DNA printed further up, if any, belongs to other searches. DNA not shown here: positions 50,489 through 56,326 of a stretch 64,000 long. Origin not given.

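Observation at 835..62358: Dispersed 28-bp palindrome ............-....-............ in 10 copies: candidate phage-specific cis-acting system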

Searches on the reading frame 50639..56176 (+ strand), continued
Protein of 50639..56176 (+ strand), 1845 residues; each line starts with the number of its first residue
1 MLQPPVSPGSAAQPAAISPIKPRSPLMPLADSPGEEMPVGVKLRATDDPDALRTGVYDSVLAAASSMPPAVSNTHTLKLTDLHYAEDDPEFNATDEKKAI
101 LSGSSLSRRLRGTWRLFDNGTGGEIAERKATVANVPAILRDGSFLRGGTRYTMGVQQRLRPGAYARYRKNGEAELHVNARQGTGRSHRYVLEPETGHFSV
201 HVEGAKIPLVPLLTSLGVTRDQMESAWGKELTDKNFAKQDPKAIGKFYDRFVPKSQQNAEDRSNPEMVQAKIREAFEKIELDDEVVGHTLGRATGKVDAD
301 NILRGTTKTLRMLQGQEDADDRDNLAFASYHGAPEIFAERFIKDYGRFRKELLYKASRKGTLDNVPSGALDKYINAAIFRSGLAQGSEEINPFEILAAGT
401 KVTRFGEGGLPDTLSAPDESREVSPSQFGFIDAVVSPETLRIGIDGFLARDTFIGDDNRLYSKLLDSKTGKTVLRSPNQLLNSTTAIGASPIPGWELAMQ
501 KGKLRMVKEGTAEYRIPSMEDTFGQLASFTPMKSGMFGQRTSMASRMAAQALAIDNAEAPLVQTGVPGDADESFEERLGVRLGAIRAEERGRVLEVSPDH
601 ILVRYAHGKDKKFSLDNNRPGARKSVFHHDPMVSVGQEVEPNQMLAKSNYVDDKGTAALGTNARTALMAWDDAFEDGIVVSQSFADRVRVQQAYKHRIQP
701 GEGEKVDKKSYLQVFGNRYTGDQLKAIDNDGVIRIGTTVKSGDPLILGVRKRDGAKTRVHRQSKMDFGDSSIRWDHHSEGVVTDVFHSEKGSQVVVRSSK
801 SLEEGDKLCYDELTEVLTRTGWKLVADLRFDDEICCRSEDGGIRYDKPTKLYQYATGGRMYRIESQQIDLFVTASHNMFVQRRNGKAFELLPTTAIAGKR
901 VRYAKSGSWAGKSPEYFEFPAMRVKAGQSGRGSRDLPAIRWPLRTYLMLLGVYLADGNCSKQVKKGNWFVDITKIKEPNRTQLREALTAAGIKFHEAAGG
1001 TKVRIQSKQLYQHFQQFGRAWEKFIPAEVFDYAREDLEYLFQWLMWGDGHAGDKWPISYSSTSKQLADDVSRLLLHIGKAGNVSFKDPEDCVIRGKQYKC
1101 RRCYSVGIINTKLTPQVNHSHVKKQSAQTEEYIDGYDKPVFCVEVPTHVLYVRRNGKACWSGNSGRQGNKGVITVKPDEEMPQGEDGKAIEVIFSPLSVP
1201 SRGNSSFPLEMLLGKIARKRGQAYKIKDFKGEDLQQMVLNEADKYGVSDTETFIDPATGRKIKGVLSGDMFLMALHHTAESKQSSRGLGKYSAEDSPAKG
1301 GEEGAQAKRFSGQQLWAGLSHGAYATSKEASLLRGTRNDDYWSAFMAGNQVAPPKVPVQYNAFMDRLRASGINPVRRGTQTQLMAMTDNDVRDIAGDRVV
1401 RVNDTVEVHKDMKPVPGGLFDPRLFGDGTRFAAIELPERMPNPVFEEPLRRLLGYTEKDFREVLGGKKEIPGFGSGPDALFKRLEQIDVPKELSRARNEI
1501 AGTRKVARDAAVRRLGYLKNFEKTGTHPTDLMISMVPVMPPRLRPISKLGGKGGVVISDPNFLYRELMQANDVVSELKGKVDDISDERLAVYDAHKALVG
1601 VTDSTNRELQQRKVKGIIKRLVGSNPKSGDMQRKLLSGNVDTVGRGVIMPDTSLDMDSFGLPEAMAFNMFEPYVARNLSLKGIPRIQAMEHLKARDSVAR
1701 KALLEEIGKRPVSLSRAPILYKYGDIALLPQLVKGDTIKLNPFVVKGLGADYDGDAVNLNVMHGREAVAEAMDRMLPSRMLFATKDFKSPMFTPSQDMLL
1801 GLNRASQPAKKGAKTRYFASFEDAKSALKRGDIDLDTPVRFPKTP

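Call 52: find_encoding_contigs(protein=P0007, flank=10000, max_places=1)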
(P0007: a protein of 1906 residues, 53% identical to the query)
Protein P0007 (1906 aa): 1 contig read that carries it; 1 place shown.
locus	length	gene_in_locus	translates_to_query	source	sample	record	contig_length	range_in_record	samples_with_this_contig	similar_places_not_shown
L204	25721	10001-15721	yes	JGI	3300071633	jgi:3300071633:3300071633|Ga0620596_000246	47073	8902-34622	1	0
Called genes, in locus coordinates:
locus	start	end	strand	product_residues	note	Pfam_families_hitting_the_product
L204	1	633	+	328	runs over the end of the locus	-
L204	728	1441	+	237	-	-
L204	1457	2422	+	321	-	PF04321:RmlD_sub_bind (faint)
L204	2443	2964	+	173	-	PF22547:2H-SAK (weak)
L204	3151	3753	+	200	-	PF17338:GP88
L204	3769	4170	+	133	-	-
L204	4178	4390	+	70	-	-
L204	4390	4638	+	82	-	PF12728:HTH_17 (weak)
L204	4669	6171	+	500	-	PF13102:Phage_int_SAM_5, PF00589:Phage_integrase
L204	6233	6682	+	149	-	-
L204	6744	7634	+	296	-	-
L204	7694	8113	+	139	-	-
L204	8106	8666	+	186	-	-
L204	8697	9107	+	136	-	-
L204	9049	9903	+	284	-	-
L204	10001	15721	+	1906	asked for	PF00293:NUDIX, PF00562:RNA_pol_Rpb2_6, PF04997:RNA_pol_Rpb1_1 (faint), PF00623:RNA_pol_Rpb1_2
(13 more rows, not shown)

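Call 53: find_encoding_contigs(protein=P0011, flank=10000, max_places=1)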
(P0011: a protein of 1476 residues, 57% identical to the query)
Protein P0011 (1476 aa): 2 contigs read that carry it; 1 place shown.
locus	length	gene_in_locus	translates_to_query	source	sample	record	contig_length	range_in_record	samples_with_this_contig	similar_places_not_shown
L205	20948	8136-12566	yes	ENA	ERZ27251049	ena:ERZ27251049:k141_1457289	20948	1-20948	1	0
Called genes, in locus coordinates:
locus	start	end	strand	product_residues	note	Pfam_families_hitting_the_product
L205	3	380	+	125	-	?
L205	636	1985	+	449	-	PF26926:Phage_T4_rIIB (weak)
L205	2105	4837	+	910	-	-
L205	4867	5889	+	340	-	-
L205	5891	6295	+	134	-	-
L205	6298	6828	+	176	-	-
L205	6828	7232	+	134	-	-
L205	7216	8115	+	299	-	-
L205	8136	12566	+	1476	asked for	PF00562:RNA_pol_Rpb2_6, PF04997:RNA_pol_Rpb1_1 (weak), PF00623:RNA_pol_Rpb1_2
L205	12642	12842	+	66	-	-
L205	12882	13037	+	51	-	-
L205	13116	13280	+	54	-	-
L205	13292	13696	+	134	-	-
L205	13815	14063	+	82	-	-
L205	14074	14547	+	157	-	-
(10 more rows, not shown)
